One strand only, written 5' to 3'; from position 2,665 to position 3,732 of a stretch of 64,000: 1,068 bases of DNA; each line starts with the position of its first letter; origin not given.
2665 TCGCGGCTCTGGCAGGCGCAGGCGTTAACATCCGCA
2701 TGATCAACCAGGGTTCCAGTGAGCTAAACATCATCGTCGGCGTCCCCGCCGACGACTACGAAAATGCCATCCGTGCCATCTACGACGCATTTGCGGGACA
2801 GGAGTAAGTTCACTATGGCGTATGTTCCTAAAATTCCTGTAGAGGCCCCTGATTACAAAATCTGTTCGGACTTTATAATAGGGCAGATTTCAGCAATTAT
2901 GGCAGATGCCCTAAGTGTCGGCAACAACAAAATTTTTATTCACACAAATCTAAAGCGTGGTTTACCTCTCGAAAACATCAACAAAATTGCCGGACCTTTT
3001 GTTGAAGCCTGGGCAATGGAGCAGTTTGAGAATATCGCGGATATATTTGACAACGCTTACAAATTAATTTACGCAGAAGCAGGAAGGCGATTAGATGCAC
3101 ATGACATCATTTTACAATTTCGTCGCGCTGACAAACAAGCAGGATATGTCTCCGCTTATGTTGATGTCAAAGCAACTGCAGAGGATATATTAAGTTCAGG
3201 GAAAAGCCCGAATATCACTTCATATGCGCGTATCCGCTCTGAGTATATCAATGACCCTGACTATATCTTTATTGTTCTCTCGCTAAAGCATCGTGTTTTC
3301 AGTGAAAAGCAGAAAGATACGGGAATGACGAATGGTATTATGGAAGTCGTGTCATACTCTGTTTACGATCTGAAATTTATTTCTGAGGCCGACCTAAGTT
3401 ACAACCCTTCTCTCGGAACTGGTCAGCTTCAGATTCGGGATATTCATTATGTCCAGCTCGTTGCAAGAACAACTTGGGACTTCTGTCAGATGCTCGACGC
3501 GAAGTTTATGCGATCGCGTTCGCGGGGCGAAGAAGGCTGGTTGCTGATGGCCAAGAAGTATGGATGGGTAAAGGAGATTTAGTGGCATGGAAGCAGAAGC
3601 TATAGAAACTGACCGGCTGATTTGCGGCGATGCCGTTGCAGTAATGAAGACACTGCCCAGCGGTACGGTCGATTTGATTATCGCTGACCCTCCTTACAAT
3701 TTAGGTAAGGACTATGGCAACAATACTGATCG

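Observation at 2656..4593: R-M gene pair inserted exactly at the lysC stop codon with a 152-bp target duplication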

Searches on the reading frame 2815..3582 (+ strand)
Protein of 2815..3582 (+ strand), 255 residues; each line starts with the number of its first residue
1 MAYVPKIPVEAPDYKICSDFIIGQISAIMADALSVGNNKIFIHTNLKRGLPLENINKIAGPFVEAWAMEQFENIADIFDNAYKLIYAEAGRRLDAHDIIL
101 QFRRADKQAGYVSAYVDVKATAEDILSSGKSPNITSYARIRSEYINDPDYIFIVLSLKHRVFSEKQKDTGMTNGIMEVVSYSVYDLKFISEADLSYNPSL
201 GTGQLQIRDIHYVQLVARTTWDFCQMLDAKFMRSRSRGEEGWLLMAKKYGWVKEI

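Call 4: search_protein_families(library=pfam, proteins=[window:2815-3582:+], max_evalue=0.01)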
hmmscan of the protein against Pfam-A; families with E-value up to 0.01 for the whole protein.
window:2815-3582:+ (255 aa): 0 families

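Call 11: find_homologous_proteins(query=window:2815-3582:+)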
Query window:2815-3582:+ (255 aa): 2953 proteins with E <= 0.001 among 3233 candidates; the best 120 are listed.
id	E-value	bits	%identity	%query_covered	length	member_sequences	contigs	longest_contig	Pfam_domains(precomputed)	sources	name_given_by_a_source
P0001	6.2e-167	571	100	100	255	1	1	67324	-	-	-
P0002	1.1e-140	485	84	100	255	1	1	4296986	-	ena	-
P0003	2.6e-138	478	84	100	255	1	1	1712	-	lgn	-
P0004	3.3e-138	477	84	100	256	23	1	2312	-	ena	-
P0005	3.6e-138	477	82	100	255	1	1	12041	-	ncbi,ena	-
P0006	5.3e-138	477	83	100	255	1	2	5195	-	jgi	jgi:hypothetical protein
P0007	6.6e-138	476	81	100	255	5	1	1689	-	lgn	-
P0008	7.5e-138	476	82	100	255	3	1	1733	-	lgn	-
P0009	1.7e-135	468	79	100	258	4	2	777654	-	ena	-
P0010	2.3e-131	455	81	98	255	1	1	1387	-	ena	-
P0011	5.3e-126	437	75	98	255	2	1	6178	PF22081.2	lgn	-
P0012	1.1e-124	433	81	93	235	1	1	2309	-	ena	-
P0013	6.4e-124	430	76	98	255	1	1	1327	-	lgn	-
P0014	1.1e-123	430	74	100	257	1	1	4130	-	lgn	-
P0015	1.1e-122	426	74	100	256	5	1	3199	-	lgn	-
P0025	9.9e-118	410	70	98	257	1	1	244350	-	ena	-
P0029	6.6e-116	404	72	100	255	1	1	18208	-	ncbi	ncbi:MAG TPA: hypothetical protein VF088_11290 [Pyrinomonadaceae bacterium]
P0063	2.7e-109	383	70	98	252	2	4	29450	-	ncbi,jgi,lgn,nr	ncbi:restriction endonuclease [Candidatus Poribacteria bacterium]|nr:restriction endonuclease [Candi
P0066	4.0e-109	382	66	98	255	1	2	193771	-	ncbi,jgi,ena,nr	ncbi:MAG: hypothetical protein JO316_00630 [Abitibacteriaceae bacterium]|nr:hypothetical protein [Ab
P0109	3.1e-106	373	68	98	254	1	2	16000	-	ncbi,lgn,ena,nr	ncbi:Type-2 restriction enzyme HpaI [subsurface metagenome]|nr:restriction endonuclease [Clostridia 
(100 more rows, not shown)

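Call 12: find_encoding_contigs(protein=P0002, flank=6000, max_places=4)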
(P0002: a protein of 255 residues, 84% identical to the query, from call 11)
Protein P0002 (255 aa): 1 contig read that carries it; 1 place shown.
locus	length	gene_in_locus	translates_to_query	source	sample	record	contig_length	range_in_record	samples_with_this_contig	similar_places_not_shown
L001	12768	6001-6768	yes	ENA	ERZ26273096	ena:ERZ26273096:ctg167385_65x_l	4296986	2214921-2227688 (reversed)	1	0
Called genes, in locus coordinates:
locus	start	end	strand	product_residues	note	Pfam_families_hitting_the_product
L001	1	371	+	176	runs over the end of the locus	PF00226:DnaJ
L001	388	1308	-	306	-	PF01545:Cation_efflux, PF16916:ZT_dimer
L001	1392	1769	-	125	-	PF04480:DUF559, PF18741:MTES_1575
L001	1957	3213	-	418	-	PF07143:AttH, PF17186:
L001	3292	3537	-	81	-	-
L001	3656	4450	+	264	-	PF01975:SurE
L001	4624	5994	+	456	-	PF00696:AA_kinase, PF13840:ACT_7, PF01842:ACT, PF22468:ACT_9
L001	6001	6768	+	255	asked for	-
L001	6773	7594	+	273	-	PF01170:UPF0020 (faint), PF01555:N6_N4_Mtase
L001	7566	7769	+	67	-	PF22468:ACT_9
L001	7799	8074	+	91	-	-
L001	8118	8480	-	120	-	PF01609:DDE_Tnp_1, PF13586:DDE_Tnp_1_2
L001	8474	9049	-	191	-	PF13340:DUF4096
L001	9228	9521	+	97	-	PF13650:Asp_protease_2 (weak), PF13975:gag-asp_proteas (weak)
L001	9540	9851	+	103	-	PF01909:NTP_transf_2, PF18765:Polbeta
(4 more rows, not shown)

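Call 13: find_encoding_contigs(protein=P0009, flank=6000, max_places=4)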
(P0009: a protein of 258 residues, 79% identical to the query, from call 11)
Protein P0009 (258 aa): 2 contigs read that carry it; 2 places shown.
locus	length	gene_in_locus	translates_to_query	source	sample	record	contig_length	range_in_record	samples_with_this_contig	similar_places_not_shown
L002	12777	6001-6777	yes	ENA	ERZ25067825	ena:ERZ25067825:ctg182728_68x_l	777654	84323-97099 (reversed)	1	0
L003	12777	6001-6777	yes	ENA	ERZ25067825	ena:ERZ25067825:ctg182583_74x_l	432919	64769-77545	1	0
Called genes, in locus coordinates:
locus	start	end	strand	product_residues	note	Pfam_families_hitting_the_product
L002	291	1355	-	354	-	PF01545:Cation_efflux, PF16916:ZT_dimer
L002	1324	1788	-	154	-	PF01797:Y1_Tnp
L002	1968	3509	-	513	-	PF07143:AttH, PF17186:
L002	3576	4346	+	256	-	PF01975:SurE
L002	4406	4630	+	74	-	PF15919:HicB_lk_antitox (weak), PF21748:UPF0150 (weak)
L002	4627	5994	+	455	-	PF00696:AA_kinase, PF13840:ACT_7, PF01842:ACT, PF22468:ACT_9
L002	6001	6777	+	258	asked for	-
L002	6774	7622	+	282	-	PF01555:N6_N4_Mtase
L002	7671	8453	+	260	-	PF00106:adh_short, PF08659:KR, PF13561:adh_short_C2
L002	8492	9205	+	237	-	PF14371:DUF4412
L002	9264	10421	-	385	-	PF05448:AXE1 (weak), PF01738:DLH, PF12146:Hydrolase_4 (weak), PF12697:Abhydrolase_6 (weak)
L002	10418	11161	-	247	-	-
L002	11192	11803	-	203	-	-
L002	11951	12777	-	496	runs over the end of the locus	-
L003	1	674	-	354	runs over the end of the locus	PF01545:Cation_efflux, PF16916:ZT_dimer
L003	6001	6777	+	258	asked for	-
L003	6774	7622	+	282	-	PF01555:N6_N4_Mtase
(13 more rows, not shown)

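Call 14: find_encoding_contigs(protein=P0005, flank=6000, max_places=4)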
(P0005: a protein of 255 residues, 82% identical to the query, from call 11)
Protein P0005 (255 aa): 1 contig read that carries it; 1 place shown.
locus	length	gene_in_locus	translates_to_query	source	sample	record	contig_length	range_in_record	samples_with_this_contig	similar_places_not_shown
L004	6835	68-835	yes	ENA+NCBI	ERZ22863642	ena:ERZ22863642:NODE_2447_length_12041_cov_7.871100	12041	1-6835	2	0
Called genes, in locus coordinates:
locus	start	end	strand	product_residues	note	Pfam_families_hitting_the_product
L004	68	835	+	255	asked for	-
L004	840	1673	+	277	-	PF01170:UPF0020 (faint), PF01555:N6_N4_Mtase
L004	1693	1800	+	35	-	PF22468:ACT_9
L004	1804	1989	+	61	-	-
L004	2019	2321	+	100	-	-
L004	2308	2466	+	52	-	-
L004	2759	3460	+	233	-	PF00106:adh_short, PF13561:adh_short_C2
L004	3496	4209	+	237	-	PF14371:DUF4412 (weak)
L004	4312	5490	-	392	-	PF05448:AXE1, PF02129:Peptidase_S15 (faint), PF01738:DLH, PF00561:Abhydrolase_1 (faint), PF12146:Hydrolase_4 (weak), PF08840:BAAT_C (weak)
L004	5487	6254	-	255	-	-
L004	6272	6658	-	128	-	-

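Call 26: search_protein_families(library=pfam, proteins=[P0011, window:2815-3582:+], max_evalue=1)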
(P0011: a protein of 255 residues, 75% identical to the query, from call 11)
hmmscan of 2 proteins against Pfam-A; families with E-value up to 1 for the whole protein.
P0011 (255 aa): 1 family
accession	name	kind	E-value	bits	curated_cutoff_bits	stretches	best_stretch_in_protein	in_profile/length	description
PF22081.2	SwaI-like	-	8.7e-06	25.9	27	1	55-236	32-196/208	SwaI restriction endonuclease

window:2815-3582:+ (255 aa): 0 families

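Call 27: search_protein_families(library=ncbifam, proteins=[window:2815-3582:+], max_evalue=0.1)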
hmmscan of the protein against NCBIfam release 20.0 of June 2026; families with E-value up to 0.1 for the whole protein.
window:2815-3582:+ (255 aa): 0 families

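Call 28: search_solved_structures(query=window:2815-3582:+, max_evalue=10)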
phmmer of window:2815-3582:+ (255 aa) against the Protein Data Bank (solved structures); distinct sequences matched with E-value up to 10: 0.

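Call 55: predict_structure(alignment_id=A1)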
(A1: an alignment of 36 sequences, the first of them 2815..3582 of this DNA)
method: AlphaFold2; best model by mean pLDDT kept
length: 255 residues; sequences in the alignment: 36
mean_pLDDT: 89.3   pTM: 0.88
mean pLDDT of the five models: 89.3, 84.9, 83.9, 80.9, 79.6
residues with pLDDT >= 90: 157; 70-90: 79; 50-70: 19; < 50: 0
segments of 3 or more residues with pLDDT < 50: none
pLDDT, mean of each block of 10 residues (from residue 1): 89 95 98 95 85 85 95 92 94 89 77 95 73 87 95 96 84 90 97 81 82 95 94 78 90 88
secondary structure, 60 per line:
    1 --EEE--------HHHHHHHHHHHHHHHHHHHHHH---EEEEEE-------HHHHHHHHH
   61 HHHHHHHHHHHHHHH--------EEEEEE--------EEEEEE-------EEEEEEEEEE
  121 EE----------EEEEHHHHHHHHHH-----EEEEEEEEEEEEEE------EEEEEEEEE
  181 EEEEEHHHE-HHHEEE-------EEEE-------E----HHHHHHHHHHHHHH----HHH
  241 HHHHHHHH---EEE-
elements in order: E3-5 H14-35 E39-44 H52-75 E84-89 E98-103 E111-122 E133-136 H137-146 E152-165 E172-185 E194-196 E204-207 H220-233 H238-248 E252-254

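Call 60: fold_search(model_id=the predicted structure, library=pdb)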
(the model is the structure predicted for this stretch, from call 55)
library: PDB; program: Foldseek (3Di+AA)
matches with E <= 10: 528; with E <= 0.001: 41
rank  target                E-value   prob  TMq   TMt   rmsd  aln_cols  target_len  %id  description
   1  5tgq                  5.4e-09  1.00  0.61  0.68   5.6       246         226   15  Restriction-modification system Type II R.SwaI, DNA free (released 2016-12-21)
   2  3e45_B                1.0e-07  1.00  0.41  0.42  16.8       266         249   15  Q138F HincII bound to Noncognate DNA (GTGCAC) and Ca2+ (released 2008-08-26)
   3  3ebc_B                1.2e-07  1.00  0.38  0.39  15.9       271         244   13  Structure of N141A HincII with Cognate DNA (released 2008-12-23)
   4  3e42_A                1.9e-07  1.00  0.41  0.42  15.5       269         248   13  Q138F HincII bound to GTCGAC and Ca2+ (cocrystallized) (released 2008-08-26)
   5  2gij_A                2.7e-07  1.00  0.38  0.40  16.0       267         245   14  Q138F HincII bound to cognate DNA GTTAAC and Ca2+ (released 2006-07-18)
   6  1kc6_B                4.1e-07  1.00  0.42  0.43  15.9       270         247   14  HincII Bound to Cognate DNA (released 2001-12-07)
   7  3e44_B                4.9e-07  1.00  0.41  0.44  15.9       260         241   15  Q138F HincII bound to cleaved DNA (GTT | AAC) and Mn2+ (released 2008-08-26)
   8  3e41_B                6.6e-07  1.00  0.39  0.41  15.5       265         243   15  Q138F HincII bound to GTCGAC and 5 mM Ca2+ (released 2008-08-26)
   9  3e45_A                7.0e-07  1.00  0.39  0.40  16.1       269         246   13  Q138F HincII bound to Noncognate DNA (GTGCAC) and Ca2+ (released 2008-08-26)
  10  2gij_B                8.3e-07  1.00  0.38  0.41  14.0       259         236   16  Q138F HincII bound to cognate DNA GTTAAC and Ca2+ (released 2006-07-18)
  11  3e43_B                9.4e-07  1.00  0.43  0.45  16.1       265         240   17  Q138F HincII bound to GTTAAC and cocrystallized with 2.5 mM MgCl2 (released 2008-08-26)
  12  1tx3_D                9.4e-07  1.00  0.42  0.44  15.8       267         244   13  HINCII BOUND TO COGNATE DNA (released 2005-02-15)
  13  2aud                  9.4e-07  1.00  0.35  0.37  17.2       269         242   13  Unliganded HincII (released 2005-10-04)
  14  1tx3_B                1.0e-06  1.00  0.43  0.43  16.4       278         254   14  HINCII BOUND TO COGNATE DNA (released 2005-02-15)
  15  3e40_A                1.1e-06  1.00  0.40  0.41  15.7       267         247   14  Q138F HincII bound to GTTAAC and cocrystallized with 5 mM Ca2+ (released 2008-08-26)
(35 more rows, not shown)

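Call 62: find_encoding_contigs(protein=P0025, flank=4000, max_places=2)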
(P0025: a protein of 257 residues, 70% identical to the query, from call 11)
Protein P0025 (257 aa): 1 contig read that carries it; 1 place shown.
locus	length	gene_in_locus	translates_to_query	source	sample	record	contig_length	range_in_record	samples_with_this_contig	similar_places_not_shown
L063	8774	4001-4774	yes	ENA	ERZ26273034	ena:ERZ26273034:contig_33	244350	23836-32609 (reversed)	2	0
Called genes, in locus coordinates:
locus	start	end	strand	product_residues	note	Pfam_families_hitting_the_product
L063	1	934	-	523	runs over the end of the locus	PF00515:TPR_1 (faint), PF07719:TPR_2 (faint), PF13181:TPR_8 (faint), PF13371:TPR_9 (faint), PF13432:TPR_16, PF14559:TPR_19 (weak), PF13432:TPR_16 (weak), PF04893:Yip1, +3 more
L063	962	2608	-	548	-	PF00012:HSP70, PF06723:MreB_Mbl (weak)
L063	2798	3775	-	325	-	PF01869:BcrAD_BadFG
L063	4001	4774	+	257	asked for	-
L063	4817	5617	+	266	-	PF01555:N6_N4_Mtase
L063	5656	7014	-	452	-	-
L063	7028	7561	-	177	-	PF00578:AhpC-TSA (weak), PF08534:Redoxin (weak)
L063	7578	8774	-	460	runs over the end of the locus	PF01082:Cu2_monooxygen (faint), PF03712:Cu2_monoox_C (weak)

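Call 63: find_encoding_contigs(protein=P0029, flank=4000, max_places=2)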
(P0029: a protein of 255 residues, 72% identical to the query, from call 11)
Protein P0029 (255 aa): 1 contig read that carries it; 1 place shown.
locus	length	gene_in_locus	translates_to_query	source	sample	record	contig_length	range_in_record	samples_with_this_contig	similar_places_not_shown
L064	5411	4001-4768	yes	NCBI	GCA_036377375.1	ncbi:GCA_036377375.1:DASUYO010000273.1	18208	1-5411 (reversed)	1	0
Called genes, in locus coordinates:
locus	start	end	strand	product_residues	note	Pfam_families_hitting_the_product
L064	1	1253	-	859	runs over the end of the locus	PF13671:AAA_33, PF00149:Metallophos, PF16542:PNKP_ligase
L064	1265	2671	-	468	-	PF12623:Hen1_L, PF13489:Methyltransf_23, PF05175:MTS (weak), PF08241:Methyltransf_11, PF08242:Methyltransf_12, PF13649:Methyltransf_25, PF13847:Methyltransf_31 (weak)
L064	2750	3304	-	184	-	PF04116:FA_hydroxylase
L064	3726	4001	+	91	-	-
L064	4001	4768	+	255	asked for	-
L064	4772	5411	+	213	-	PF01555:N6_N4_Mtase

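Call 64: find_encoding_contigs(protein=P0066, flank=4000, max_places=2)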
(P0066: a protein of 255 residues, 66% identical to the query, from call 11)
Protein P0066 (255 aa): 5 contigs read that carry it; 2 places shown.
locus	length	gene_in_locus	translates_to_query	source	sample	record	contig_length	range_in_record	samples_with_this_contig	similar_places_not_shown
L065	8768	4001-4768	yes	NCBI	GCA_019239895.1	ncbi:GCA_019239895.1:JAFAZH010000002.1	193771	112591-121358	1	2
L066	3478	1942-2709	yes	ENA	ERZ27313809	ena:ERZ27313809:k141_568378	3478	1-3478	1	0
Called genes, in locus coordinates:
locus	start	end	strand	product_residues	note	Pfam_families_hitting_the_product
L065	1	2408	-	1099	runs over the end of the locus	PF04542:Sigma70_r2, PF07638:Sigma70_ECF (weak), PF04545:Sigma70_r4, PF08281:Sigma70_r4_2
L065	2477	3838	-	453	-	PF08245:Mur_ligase_M (weak), PF02875:Mur_ligase_C, PF27239:FOL3_C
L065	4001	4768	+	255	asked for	-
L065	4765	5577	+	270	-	PF01555:N6_N4_Mtase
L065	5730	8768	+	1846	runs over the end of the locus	PF04389:Peptidase_M28 (weak), PF02687:FtsX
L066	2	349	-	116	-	?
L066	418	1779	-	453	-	PF08245:Mur_ligase_M (weak), PF02875:Mur_ligase_C, PF27239:FOL3_C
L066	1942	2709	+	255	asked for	-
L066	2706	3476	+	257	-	PF01555:N6_N4_Mtase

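Call 66: search_dna_similar(query=window:2815-3582:+, collection=plasmids, mode=protein, max_rows=12)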
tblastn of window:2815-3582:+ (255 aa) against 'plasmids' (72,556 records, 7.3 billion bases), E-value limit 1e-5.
Records with a match: 1; places in all: 1; records where one place covers at least 80% of the query: 1.
Best place of each record, by identity: <60% 1.
By first word of the organism name: Acinetobacter 1.
By predicted mobility (MOB-suite, as given by PLSDB): mobilizable 1.
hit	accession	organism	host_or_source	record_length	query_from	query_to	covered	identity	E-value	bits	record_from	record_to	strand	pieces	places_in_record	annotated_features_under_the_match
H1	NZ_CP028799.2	Acinetobacter junii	Culture,Sewage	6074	3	254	99%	53.2%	4e-87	289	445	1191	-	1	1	restriction endonuclease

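Call 67: search_dna_similar(query=window:2815-3582:+, collection=phages, mode=protein, max_rows=8)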
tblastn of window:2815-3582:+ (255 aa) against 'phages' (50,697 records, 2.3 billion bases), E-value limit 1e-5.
No match.

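Call 68: get_annotated_region(hit=H1, flank=3000)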
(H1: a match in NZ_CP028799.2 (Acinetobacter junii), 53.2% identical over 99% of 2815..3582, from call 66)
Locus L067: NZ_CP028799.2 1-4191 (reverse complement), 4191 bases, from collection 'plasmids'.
description: Acinetobacter junii strain WCHAJ59 plasmid p2_010059, complete sequence
organism: Acinetobacter junii (NCBI taxid 40215)
taxonomy: Bacteria; Pseudomonadota; Gammaproteobacteria; Moraxellales; Moraxellaceae; Acinetobacter; Acinetobacter junii
host: -; source: Culture,Sewage; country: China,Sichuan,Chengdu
typing (MOB-suite, as given by PLSDB): mobilizable; relaxase MOBQ
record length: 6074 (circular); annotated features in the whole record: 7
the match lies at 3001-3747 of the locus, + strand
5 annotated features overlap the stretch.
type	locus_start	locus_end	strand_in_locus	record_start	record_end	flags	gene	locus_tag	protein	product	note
CDS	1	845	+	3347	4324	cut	repM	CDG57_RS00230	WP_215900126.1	replication initiation protein RepM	GO:0006270 - DNA replication initiation [Evidence IEA]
CDS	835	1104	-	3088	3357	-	-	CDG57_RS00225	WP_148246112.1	mobilization protein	-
CDS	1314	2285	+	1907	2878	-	mobQ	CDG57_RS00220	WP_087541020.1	MobQ family relaxase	-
CDS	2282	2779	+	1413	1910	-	-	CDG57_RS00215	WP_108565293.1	hypothetical protein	-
CDS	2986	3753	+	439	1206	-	-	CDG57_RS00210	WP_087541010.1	restriction endonuclease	-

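Call 71: find_encoding_contigs(protein=P0006, flank=5000, max_places=3)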
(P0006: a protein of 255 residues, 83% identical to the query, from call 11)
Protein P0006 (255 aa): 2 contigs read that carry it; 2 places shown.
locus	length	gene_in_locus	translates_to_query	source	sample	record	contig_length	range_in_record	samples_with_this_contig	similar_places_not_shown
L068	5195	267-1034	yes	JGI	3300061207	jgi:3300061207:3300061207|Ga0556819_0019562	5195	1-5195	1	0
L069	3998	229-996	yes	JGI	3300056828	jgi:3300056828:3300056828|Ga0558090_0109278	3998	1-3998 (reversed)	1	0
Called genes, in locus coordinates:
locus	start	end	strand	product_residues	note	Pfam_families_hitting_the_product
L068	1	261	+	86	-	PF13840:ACT_7, PF22468:ACT_9, PF01842:ACT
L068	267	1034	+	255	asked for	-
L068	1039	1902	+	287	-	PF01170:UPF0020 (faint), PF01555:N6_N4_Mtase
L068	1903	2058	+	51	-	PF01842:ACT (weak), PF22468:ACT_9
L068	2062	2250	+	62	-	-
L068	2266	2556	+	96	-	PF01909:NTP_transf_2, PF18765:Polbeta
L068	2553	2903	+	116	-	PF01934:HepT-like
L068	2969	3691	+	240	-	PF00106:adh_short, PF13561:adh_short_C2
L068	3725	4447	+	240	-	-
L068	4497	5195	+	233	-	?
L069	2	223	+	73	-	?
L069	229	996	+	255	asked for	-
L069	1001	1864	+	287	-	PF01170:UPF0020 (faint), PF01555:N6_N4_Mtase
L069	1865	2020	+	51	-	PF01842:ACT (weak), PF22468:ACT_9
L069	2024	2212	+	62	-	-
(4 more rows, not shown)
